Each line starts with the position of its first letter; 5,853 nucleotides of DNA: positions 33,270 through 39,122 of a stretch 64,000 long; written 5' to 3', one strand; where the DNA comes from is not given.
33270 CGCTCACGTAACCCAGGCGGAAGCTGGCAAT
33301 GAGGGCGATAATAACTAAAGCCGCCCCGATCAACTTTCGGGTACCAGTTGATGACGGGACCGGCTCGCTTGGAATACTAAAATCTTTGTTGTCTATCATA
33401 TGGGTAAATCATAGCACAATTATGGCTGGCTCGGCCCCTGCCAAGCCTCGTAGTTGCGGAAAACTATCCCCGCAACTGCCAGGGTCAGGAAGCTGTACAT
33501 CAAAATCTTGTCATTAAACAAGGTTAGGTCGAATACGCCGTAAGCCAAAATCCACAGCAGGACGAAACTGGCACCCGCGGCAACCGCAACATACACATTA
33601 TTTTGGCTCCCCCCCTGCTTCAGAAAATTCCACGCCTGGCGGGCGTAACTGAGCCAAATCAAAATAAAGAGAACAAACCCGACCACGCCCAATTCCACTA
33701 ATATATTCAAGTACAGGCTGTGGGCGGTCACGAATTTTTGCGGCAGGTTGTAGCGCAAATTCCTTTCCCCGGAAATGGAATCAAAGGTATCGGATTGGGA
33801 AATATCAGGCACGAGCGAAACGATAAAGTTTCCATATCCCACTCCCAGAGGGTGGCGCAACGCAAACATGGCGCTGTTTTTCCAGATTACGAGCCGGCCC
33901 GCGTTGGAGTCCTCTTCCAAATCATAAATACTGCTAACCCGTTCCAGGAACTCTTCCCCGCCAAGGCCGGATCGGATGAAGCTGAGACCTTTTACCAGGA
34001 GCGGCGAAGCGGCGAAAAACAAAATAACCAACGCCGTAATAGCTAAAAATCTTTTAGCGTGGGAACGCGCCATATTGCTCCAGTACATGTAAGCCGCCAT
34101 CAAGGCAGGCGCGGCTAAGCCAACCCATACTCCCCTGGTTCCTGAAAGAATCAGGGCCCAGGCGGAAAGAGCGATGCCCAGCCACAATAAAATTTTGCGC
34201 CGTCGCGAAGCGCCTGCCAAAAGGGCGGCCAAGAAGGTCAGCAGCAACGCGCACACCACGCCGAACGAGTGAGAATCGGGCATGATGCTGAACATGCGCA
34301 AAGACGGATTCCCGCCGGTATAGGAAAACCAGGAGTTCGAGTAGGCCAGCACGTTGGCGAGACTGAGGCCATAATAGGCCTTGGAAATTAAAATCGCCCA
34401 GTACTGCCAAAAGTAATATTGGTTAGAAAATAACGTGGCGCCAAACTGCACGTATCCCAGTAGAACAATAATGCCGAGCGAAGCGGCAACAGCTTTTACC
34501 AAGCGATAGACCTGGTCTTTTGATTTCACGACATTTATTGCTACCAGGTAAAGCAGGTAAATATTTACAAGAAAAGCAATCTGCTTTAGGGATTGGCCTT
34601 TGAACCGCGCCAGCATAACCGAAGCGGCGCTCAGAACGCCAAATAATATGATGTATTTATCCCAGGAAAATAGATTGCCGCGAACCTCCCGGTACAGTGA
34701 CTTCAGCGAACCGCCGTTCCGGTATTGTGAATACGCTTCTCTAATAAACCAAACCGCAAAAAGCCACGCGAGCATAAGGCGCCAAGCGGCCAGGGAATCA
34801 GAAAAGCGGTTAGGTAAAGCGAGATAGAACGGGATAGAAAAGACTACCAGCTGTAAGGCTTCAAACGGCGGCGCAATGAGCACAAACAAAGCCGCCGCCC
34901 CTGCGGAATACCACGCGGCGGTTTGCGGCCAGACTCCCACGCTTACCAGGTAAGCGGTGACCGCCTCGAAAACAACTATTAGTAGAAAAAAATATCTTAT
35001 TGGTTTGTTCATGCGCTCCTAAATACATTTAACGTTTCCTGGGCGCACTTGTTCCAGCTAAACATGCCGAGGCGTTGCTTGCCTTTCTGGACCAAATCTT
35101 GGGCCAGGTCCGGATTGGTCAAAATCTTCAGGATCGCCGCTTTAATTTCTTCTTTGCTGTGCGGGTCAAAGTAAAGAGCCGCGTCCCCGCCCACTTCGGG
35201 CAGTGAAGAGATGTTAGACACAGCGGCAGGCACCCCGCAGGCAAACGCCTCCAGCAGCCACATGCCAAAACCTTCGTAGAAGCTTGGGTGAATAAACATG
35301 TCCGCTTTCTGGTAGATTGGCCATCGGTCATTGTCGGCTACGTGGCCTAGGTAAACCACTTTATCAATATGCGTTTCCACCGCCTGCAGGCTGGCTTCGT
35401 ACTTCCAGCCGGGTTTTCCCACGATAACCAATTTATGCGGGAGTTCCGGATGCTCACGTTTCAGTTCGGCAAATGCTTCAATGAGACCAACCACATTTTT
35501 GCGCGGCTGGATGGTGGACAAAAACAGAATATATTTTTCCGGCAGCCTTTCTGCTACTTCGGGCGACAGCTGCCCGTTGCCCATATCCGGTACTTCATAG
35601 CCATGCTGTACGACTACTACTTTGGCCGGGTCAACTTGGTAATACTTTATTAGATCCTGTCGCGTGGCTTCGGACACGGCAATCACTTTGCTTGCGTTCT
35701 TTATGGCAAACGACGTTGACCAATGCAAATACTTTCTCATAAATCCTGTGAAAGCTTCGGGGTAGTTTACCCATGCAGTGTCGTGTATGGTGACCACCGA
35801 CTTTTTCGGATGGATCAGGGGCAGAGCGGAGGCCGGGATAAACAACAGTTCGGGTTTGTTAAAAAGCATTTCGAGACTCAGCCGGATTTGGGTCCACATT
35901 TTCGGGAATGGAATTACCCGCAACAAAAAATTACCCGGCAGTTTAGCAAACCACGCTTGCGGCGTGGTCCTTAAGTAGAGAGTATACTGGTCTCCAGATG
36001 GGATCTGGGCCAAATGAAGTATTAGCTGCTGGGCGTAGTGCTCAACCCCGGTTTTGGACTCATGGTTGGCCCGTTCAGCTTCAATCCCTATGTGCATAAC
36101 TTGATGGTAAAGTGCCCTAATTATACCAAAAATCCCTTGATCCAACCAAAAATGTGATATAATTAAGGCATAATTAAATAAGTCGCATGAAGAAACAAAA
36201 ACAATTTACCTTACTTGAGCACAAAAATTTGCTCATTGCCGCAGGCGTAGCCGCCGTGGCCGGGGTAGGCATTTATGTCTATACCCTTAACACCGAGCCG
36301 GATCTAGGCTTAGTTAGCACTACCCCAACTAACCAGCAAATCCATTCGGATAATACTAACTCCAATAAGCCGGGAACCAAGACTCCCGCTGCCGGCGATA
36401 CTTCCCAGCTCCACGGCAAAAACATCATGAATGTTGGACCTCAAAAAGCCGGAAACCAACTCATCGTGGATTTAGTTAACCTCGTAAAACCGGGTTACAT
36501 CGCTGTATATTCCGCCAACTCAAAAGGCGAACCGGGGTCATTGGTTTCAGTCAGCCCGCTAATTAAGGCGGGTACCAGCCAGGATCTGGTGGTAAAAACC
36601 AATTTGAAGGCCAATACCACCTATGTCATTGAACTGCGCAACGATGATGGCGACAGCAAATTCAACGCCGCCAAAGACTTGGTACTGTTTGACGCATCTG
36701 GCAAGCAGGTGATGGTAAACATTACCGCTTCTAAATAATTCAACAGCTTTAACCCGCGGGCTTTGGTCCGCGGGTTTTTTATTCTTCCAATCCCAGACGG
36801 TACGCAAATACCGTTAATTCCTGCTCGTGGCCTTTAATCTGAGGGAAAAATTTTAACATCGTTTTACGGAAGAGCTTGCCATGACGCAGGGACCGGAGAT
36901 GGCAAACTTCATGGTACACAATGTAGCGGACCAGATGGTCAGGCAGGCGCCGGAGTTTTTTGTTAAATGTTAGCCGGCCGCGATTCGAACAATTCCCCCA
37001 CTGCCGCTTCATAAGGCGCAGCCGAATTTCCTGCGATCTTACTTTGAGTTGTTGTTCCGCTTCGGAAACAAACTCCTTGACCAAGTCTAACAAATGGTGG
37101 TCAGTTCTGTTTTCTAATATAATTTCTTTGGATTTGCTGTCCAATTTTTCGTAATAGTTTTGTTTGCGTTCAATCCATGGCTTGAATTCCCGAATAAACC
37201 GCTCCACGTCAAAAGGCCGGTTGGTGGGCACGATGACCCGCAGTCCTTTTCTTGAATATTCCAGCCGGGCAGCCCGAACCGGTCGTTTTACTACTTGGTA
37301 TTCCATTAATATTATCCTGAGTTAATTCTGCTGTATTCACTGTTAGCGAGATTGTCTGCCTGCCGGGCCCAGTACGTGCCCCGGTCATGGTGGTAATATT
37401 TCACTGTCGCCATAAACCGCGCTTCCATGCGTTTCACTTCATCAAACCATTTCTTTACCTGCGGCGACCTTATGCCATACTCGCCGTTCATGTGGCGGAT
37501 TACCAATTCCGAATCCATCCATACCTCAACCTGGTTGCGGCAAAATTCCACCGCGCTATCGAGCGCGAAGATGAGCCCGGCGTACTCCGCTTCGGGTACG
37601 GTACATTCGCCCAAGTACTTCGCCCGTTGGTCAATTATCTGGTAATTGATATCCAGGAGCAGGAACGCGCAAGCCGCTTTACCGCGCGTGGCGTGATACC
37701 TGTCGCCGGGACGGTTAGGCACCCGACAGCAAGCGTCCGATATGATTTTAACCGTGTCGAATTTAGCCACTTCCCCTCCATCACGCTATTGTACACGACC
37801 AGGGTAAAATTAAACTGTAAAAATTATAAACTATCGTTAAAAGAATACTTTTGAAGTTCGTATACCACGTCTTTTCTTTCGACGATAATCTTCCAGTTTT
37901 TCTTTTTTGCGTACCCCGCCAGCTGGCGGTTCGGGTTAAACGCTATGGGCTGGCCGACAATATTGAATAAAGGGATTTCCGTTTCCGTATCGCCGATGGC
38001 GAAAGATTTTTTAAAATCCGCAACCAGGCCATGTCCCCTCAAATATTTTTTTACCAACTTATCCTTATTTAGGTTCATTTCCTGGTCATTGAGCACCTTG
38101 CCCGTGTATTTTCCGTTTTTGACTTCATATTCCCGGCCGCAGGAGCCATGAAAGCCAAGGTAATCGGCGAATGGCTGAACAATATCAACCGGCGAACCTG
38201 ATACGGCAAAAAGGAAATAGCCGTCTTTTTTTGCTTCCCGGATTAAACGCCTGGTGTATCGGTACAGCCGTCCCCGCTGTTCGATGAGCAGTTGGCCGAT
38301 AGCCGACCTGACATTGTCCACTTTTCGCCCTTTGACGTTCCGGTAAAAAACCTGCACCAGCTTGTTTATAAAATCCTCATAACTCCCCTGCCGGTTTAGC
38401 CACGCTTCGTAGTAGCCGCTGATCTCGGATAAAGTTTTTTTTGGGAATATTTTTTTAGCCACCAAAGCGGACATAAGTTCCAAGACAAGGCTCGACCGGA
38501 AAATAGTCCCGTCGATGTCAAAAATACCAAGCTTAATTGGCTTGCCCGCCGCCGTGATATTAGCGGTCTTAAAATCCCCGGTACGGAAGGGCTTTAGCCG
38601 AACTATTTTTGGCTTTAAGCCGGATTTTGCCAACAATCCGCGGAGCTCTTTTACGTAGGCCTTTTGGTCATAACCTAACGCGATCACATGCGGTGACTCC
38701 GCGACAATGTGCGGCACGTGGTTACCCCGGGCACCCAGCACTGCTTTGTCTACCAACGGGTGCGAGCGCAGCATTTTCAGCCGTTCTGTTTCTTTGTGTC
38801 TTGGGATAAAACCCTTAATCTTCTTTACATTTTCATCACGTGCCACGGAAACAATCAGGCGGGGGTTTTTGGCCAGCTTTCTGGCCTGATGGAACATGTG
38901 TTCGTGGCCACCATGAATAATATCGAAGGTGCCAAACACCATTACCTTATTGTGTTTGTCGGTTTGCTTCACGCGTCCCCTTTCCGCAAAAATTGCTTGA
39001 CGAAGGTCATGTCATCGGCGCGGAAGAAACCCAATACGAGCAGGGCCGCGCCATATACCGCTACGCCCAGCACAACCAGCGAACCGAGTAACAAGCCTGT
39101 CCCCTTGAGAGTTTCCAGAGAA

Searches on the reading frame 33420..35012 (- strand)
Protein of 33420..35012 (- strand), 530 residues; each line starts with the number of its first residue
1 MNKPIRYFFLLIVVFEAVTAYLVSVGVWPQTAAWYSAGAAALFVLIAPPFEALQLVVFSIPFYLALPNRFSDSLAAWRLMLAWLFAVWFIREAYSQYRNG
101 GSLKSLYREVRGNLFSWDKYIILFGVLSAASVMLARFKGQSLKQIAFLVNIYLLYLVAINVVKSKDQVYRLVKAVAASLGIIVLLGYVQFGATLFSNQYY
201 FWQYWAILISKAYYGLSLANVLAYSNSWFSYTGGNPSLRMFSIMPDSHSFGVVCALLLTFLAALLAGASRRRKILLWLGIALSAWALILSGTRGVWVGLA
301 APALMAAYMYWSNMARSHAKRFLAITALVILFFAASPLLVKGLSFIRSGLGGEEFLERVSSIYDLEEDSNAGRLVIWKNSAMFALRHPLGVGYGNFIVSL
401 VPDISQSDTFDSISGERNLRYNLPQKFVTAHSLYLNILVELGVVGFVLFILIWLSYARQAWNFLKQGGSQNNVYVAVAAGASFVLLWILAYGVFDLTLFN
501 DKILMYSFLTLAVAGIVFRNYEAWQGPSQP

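Call 84: search_protein_families(library=pfam, proteins=[window:33420-35012:-], max_evalue=0.00001)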
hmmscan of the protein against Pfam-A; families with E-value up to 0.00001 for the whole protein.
window:33420-35012:- (530 aa): 1 family
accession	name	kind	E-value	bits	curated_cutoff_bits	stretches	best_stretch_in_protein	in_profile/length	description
PF04932.20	Wzy_C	-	1.3e-21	77.4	31.7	1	279-450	2-149/149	O-Antigen ligase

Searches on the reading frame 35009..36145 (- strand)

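Call 84: search_protein_families(library=pfam, proteins=[window:35009-36145:-], max_evalue=0.00001)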
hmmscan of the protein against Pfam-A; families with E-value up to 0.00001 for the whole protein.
window:35009-36145:- (378 aa): 6 families
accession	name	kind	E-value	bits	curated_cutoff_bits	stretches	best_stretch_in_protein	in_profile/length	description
PF00534.26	Glycos_transf_1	-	2.4e-36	125.3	26.4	1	198-358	10-172/172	Glycosyl transferases group 1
PF13692.12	Glyco_trans_1_4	-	1.6e-26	93.7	27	1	204-344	2-142/142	Glycosyl transferases group 1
PF13439.12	Glyco_transf_4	-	4e-15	56.7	28.5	1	33-183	3-166/170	Glycosyltransferase Family 4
PF20706.3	GT4-conflict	-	1.4e-11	44.4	26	1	149-370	145-384/385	Family 4 Glycosyltransferase in conflict systems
PF13524.12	Glyco_trans_1_2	-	4.2e-10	40.2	25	1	225-370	6-141/144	Glycosyl transferase-like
PF13579.12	Glyco_trans_4_4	-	1.3e-07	32.5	29.7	1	116-180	97-156/158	Glycosyl transferase 4-like domain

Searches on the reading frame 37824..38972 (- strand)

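Call 84: search_protein_families(library=pfam, proteins=[window:37824-38972:-], max_evalue=0.00001)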
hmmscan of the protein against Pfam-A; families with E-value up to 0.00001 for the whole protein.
window:37824-38972:- (382 aa): 3 families
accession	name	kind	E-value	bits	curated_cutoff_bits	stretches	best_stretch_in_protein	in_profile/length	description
PF12710.13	HAD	-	3e-16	60.8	27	1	150-333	2-185/189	haloacid dehalogenase-like hydrolase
PF01467.32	CTP_transf_like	-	1.2e-12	48.6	21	1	12-125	2-113/133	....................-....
PF00702.32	Hydrolase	-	9.3e-08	33.1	26.4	1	147-334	2-185/191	haloacid dehalogenase-like hydrolase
